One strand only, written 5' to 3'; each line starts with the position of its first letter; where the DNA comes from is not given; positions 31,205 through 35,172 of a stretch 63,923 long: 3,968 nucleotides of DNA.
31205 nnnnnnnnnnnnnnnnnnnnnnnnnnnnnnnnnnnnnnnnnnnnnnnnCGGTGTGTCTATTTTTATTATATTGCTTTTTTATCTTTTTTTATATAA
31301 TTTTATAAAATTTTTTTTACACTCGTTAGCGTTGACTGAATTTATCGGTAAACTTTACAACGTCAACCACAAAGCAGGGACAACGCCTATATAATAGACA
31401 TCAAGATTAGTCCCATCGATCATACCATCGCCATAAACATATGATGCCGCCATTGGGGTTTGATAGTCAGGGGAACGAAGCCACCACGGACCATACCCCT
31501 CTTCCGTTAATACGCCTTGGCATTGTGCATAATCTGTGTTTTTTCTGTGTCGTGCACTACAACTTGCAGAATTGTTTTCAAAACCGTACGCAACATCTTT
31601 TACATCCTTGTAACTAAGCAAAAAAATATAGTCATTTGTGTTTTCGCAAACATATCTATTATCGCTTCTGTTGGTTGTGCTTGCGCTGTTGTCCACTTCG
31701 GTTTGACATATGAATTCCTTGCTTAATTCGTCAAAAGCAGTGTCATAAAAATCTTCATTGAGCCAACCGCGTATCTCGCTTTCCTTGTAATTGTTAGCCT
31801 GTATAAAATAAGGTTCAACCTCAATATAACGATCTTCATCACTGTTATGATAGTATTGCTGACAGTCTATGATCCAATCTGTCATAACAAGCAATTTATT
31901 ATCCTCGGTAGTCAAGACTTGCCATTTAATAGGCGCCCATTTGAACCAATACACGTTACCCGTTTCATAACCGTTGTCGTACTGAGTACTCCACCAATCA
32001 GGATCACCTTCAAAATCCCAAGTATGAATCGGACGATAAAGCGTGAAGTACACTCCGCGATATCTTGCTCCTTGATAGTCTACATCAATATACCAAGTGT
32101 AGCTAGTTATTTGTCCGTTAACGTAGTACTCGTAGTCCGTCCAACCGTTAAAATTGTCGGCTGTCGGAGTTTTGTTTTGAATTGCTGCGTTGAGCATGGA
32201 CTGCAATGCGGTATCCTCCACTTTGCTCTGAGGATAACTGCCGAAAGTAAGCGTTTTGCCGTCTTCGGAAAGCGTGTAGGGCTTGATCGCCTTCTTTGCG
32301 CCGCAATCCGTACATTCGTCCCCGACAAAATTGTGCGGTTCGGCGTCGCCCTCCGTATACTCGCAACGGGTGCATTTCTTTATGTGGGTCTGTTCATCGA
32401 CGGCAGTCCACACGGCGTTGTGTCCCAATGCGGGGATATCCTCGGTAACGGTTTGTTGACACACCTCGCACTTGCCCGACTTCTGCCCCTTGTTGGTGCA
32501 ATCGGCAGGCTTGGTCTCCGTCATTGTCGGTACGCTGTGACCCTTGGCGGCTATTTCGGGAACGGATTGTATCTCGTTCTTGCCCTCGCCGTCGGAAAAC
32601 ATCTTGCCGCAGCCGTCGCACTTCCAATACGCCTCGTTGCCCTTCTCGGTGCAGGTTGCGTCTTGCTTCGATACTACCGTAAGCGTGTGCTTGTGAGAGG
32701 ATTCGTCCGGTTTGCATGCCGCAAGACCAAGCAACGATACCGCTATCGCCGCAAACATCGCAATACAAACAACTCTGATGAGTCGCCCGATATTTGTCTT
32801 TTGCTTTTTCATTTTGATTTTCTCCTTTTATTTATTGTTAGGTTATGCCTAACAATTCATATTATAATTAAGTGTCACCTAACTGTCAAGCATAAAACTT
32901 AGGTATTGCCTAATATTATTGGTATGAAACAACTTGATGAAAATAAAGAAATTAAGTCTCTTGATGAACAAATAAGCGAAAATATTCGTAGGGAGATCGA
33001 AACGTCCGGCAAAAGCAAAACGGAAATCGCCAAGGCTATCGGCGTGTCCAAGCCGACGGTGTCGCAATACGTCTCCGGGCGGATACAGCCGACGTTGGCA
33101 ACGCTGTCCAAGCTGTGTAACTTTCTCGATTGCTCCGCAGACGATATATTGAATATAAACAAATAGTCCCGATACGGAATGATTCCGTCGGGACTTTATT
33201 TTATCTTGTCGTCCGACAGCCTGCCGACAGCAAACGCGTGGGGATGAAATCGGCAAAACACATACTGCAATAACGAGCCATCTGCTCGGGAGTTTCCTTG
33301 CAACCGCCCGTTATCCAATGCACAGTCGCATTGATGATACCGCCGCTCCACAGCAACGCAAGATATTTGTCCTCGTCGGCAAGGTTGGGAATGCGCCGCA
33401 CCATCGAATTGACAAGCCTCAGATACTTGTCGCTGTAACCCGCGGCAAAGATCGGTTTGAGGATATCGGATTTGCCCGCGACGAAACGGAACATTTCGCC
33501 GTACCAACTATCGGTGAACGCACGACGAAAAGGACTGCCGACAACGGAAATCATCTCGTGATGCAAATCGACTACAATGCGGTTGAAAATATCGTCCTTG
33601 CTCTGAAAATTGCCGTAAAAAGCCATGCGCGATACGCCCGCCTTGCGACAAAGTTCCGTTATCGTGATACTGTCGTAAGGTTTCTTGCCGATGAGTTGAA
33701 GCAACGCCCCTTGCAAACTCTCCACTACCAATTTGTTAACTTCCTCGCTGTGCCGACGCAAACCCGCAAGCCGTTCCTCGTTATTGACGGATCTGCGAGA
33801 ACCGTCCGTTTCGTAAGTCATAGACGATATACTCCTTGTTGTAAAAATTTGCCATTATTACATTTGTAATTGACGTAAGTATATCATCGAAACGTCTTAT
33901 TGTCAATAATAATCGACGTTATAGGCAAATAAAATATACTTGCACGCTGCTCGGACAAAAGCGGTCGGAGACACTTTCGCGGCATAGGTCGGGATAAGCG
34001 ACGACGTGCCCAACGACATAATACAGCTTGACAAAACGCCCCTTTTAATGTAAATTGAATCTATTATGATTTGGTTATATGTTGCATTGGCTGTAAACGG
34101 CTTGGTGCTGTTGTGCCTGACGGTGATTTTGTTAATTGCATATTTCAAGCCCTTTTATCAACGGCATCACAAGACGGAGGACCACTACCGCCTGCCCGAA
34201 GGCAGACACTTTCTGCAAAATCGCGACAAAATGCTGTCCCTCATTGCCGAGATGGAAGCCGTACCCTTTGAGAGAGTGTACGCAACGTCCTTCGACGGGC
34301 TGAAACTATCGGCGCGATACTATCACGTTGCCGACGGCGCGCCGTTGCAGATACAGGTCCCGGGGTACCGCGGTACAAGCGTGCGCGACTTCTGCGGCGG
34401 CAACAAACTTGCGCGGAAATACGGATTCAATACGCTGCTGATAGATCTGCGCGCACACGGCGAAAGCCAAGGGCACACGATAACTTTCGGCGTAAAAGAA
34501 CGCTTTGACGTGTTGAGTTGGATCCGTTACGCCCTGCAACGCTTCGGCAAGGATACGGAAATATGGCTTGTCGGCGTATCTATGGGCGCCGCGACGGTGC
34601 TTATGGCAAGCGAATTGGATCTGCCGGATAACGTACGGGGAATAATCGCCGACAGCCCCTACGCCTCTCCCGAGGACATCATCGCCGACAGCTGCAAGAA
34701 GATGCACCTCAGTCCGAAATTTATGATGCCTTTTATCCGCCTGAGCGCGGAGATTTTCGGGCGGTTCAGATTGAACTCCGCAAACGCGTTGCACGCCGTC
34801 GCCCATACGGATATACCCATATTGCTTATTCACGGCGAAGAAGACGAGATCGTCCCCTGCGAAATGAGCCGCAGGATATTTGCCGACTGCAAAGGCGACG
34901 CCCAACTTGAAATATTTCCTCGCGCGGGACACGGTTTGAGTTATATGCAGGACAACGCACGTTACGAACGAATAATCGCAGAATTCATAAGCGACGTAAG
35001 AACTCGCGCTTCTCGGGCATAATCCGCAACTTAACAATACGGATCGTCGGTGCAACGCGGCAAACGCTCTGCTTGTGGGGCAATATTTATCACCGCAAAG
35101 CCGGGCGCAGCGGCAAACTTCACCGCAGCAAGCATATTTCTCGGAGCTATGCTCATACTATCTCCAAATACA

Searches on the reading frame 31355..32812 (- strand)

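Call 19: search_protein_families(library=pfam, proteins=[window:31355-32812:-], max_evalue=0.001)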
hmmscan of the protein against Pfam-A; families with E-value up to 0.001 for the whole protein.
window:31355-32812:- (485 aa): 1 family
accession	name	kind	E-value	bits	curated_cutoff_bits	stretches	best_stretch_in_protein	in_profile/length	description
PF19789.6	DUF6273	-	1.2e-22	81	23.5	1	335-484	27-171/172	Domain of unknown function (DUF6273)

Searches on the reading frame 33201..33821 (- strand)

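Call 46: search_protein_families(library=pfam, proteins=[window:33201-33821:-], max_evalue=0.001)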
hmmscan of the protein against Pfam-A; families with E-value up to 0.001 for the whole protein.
window:33201-33821:- (206 aa): 2 families
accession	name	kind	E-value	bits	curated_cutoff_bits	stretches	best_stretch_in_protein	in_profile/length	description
PF00440.29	TetR_N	-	1.5e-09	37.9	24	1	41-82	6-47/47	Bacterial regulatory proteins, tetR family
PF14278.11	TetR_C_8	-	6.6e-07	29.8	26.1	1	134-186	46-98/103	Transcriptional regulator C-terminal region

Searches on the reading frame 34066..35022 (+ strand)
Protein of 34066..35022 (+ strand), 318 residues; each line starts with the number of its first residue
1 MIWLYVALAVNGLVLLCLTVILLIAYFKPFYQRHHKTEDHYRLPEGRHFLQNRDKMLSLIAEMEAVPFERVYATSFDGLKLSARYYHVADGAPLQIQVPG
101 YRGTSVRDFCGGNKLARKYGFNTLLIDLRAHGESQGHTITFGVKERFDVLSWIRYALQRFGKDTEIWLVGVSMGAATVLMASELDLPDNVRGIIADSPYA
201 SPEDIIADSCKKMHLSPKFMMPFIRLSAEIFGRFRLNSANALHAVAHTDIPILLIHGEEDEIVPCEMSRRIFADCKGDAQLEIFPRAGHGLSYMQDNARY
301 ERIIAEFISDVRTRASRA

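Call 46: search_protein_families(library=pfam, proteins=[window:34066-35022:+], max_evalue=0.001)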
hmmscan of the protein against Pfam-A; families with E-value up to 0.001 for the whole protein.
window:34066-35022:+ (318 aa): 9 families
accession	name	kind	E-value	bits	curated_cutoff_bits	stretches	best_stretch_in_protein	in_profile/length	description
PF00561.26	Abhydrolase_1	-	3.1e-17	63.5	25.8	1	98-202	6-106/245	alpha/beta hydrolase fold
PF12146.15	Hydrolase_4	-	1.2e-15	57.9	27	2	118-224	29-123/239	Serine aminopeptidase, S33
PF12697.13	Abhydrolase_6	-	4e-10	41.2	26.3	1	116-299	23-213/217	Alpha/beta hydrolase family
PF00326.27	Peptidase_S9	-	2.6e-09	37.3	22.6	1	144-309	43-207/213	Prolyl oligopeptidase family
PF02230.22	Abhydrolase_2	-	5.4e-07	30.1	23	0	236-290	142-200/217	Phospholipase/Carboxylesterase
PF20434.5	BD-FAE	-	2.8e-05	24.2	26.8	0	237-271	177-211/215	BD-FAE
PF02129.25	Peptidase_S15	-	0.00021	21.5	23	0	118-204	49-134/262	X-Pro dipeptidyl-peptidase (S15 family)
PF01738.24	DLH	-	0.00036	20.6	21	0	241-300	135-197/217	Dienelactone hydrolase family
PF03959.19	FSH1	-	0.00071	19.7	21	1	246-285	157-196/211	Serine hydrolase (FSH1)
